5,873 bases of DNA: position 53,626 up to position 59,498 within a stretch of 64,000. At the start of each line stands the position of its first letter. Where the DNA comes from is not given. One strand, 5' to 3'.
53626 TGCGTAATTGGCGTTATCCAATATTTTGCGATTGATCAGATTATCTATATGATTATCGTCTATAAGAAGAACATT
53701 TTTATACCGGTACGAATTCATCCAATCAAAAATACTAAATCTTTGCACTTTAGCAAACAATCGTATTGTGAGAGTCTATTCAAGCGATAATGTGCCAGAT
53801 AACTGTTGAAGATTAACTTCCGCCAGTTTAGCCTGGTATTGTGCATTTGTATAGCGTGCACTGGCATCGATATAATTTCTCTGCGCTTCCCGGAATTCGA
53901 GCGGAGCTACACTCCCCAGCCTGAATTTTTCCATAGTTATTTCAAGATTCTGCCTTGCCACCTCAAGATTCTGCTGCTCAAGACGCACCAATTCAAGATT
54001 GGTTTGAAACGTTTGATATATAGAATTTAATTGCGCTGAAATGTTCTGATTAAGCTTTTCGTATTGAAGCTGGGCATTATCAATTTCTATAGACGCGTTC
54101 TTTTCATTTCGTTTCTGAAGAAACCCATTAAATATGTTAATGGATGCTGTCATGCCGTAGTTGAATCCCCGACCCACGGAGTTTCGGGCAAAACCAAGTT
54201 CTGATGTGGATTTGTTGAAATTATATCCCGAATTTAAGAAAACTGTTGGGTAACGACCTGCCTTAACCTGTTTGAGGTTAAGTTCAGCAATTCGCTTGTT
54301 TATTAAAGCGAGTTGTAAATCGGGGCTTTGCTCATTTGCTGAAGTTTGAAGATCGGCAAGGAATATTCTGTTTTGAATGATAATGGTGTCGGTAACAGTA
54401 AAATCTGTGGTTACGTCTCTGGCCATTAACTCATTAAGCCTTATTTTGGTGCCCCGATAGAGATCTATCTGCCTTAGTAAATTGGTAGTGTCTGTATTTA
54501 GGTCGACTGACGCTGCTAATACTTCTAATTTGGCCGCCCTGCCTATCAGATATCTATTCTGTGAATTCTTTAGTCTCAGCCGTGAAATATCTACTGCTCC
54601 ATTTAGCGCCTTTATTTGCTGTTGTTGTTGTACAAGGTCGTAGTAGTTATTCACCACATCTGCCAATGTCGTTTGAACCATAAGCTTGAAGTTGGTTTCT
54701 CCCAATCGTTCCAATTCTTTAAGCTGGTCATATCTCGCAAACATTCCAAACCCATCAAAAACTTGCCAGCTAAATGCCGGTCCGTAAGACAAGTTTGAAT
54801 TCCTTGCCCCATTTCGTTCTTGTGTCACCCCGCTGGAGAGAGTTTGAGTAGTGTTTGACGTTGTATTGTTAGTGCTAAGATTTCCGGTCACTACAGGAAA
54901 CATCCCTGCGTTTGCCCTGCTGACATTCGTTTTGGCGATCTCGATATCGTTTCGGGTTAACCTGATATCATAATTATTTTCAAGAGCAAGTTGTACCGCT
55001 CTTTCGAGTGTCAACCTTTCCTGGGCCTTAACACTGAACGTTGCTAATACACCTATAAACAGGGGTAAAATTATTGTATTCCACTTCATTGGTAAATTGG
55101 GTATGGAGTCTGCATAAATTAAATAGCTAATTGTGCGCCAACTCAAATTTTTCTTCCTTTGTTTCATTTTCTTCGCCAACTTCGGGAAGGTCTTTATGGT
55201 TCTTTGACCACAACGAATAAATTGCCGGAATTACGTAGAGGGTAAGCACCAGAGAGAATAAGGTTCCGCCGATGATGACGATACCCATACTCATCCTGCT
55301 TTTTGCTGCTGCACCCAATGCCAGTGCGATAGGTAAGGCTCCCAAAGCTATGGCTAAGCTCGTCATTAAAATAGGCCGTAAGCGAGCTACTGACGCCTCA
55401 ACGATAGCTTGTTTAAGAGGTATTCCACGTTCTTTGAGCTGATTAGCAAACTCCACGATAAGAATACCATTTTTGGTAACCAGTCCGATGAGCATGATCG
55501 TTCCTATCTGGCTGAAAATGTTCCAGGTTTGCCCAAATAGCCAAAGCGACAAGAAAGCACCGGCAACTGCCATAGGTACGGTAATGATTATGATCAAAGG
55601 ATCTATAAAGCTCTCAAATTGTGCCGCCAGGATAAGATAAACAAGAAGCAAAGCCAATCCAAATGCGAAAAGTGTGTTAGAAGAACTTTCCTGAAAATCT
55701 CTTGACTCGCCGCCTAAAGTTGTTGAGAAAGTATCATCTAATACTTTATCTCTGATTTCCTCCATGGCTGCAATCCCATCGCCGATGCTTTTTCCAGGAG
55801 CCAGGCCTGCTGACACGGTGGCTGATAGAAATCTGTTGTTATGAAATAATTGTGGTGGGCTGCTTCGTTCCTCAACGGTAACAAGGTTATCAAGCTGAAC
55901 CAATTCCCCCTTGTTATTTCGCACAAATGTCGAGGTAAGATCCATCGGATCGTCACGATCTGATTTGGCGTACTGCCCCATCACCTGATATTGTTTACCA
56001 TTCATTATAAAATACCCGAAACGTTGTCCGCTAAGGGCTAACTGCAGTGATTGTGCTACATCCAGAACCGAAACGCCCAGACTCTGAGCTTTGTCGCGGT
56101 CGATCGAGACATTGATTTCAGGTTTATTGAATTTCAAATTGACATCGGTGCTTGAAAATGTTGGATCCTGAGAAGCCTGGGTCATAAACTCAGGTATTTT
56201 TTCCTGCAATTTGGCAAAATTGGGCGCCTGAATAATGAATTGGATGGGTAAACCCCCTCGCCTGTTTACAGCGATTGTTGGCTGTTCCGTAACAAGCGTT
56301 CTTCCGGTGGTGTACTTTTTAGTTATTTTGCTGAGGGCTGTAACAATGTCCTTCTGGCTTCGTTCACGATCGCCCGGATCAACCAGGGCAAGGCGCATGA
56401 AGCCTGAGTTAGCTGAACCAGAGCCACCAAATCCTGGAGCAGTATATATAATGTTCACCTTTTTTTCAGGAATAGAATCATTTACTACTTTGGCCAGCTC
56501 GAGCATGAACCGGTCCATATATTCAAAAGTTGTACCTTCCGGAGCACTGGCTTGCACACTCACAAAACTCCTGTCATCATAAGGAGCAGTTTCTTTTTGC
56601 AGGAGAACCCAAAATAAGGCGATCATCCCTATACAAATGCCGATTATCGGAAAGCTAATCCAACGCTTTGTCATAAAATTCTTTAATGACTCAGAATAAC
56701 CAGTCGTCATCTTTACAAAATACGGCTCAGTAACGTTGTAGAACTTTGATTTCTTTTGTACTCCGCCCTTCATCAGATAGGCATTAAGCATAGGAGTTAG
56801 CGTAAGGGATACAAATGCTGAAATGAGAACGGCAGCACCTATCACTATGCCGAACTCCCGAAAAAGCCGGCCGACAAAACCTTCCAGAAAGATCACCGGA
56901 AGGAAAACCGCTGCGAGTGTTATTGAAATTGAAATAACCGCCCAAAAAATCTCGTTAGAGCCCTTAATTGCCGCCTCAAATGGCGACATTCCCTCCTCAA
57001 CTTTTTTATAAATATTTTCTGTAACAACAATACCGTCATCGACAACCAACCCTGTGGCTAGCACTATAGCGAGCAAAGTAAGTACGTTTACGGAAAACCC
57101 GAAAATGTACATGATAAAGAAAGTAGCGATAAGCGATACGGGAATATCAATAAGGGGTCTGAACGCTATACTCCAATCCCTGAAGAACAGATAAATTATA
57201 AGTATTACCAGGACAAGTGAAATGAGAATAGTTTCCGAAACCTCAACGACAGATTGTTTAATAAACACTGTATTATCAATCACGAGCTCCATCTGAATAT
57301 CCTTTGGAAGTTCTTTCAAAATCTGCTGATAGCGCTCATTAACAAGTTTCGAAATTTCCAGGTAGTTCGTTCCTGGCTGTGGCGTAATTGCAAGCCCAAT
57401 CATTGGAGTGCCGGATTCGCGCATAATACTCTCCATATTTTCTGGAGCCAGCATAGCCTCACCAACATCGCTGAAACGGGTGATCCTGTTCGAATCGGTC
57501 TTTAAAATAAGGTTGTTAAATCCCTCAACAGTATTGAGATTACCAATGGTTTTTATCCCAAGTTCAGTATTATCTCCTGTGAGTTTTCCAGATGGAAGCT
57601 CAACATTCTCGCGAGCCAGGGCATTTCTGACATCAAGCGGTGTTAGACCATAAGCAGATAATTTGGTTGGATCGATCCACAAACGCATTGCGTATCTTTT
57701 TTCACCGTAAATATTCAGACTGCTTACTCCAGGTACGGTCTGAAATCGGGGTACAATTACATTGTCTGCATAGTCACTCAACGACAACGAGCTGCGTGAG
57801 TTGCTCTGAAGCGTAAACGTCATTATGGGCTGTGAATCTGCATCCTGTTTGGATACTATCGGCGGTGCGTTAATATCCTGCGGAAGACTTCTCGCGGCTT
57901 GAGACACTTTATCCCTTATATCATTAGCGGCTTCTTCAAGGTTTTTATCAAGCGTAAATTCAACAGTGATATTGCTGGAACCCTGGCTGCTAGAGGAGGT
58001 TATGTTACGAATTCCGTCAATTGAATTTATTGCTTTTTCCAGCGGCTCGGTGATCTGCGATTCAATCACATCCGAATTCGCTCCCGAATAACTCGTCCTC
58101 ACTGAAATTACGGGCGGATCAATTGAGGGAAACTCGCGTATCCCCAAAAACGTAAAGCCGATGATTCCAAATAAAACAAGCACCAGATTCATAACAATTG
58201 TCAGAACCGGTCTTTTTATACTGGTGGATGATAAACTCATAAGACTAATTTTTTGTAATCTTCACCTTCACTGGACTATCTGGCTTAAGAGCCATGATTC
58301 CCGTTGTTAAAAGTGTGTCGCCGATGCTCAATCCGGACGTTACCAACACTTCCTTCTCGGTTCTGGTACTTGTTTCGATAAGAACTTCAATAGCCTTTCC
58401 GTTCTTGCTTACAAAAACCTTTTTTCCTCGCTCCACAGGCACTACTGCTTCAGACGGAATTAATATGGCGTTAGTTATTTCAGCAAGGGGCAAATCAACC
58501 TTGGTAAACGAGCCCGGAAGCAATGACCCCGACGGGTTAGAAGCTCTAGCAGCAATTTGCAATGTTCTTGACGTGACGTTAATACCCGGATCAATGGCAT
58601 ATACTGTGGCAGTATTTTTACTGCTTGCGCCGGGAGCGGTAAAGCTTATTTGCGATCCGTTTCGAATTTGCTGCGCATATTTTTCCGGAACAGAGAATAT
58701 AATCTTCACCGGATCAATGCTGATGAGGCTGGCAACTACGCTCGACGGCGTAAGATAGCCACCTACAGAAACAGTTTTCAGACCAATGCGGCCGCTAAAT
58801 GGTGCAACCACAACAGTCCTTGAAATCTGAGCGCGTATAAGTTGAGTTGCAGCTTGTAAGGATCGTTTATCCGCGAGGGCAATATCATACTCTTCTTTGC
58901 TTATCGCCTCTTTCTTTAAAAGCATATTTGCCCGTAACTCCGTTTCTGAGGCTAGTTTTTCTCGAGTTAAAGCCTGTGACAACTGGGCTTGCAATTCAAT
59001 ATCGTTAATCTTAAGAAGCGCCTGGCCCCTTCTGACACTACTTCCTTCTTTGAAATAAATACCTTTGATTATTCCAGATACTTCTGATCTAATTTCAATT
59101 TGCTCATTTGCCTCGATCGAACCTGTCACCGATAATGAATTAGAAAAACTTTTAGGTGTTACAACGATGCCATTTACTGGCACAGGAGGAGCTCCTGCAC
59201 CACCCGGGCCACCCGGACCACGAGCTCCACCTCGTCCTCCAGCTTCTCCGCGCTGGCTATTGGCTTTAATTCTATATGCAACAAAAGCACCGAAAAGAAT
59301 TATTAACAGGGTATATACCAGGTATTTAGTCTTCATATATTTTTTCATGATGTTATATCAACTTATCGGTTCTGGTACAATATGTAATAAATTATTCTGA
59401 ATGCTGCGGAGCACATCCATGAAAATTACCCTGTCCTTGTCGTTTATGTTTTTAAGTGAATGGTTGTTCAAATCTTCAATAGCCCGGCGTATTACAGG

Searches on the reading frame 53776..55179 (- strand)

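Call 45: search_protein_families(library=pfam, proteins=[window:53776-55179:-], max_evalue=0.00001)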
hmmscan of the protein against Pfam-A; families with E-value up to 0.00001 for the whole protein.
window:53776-55179:- (467 aa): 1 family
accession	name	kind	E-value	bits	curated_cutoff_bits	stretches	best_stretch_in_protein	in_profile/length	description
PF02321.23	OEP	-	4.4e-59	199.9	22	2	274-462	1-187/187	Outer membrane efflux protein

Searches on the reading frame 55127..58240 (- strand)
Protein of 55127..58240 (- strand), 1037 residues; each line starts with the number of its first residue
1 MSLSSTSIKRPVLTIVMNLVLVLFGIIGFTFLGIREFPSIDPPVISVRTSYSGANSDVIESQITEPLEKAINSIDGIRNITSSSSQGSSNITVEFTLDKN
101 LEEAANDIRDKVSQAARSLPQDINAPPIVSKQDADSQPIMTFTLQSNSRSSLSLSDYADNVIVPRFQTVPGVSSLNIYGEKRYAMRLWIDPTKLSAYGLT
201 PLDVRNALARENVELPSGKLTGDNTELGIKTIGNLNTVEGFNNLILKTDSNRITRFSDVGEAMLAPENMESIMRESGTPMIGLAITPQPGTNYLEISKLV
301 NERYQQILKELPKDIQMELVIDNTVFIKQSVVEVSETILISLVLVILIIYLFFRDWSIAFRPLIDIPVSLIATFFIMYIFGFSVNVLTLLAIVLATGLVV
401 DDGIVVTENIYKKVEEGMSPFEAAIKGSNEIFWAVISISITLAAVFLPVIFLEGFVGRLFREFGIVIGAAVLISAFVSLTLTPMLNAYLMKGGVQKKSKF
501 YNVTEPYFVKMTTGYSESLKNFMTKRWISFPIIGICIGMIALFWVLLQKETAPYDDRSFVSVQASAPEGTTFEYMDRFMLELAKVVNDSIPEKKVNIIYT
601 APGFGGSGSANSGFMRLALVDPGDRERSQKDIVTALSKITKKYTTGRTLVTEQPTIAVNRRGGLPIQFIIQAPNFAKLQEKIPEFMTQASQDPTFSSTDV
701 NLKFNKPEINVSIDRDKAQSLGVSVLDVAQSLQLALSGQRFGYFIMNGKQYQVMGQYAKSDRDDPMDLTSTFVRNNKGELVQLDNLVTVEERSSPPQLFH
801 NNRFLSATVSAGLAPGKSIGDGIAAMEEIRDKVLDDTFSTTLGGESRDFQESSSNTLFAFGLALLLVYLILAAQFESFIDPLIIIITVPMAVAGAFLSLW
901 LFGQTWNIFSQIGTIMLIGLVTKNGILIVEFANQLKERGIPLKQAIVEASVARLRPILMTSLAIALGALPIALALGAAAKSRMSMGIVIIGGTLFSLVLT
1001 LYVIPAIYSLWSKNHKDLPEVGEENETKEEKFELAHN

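Call 45: search_protein_families(library=pfam, proteins=[window:55127-58240:-], max_evalue=0.00001)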
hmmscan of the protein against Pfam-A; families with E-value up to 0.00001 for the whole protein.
window:55127-58240:- (1037 aa): 2 families
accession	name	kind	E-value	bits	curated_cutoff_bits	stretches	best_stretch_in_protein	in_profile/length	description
PF00873.25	ACR_tran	-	1e-278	927.7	28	1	4-1010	2-1019/1021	AcrB/AcrD/AcrF family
PF03176.21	MMPL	-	8.9e-15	54.9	20.5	2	807-1014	90-305/333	MMPL family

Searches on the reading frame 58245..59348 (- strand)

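Call 45: search_protein_families(library=pfam, proteins=[window:58245-59348:-], max_evalue=0.00001)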
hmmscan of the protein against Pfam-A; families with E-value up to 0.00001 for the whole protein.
window:58245-59348:- (367 aa): 2 families
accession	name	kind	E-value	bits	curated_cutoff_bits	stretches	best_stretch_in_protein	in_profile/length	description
PF16576.10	HlyD_D23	-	5.1e-23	81.9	30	1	68-281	2-213/214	Barrel-sandwich domain of CusB or HlyD membrane-fusion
PF13437.12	HlyD_3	-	1.1e-15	58.7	22.2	1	179-279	1-106/106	HlyD family secretion protein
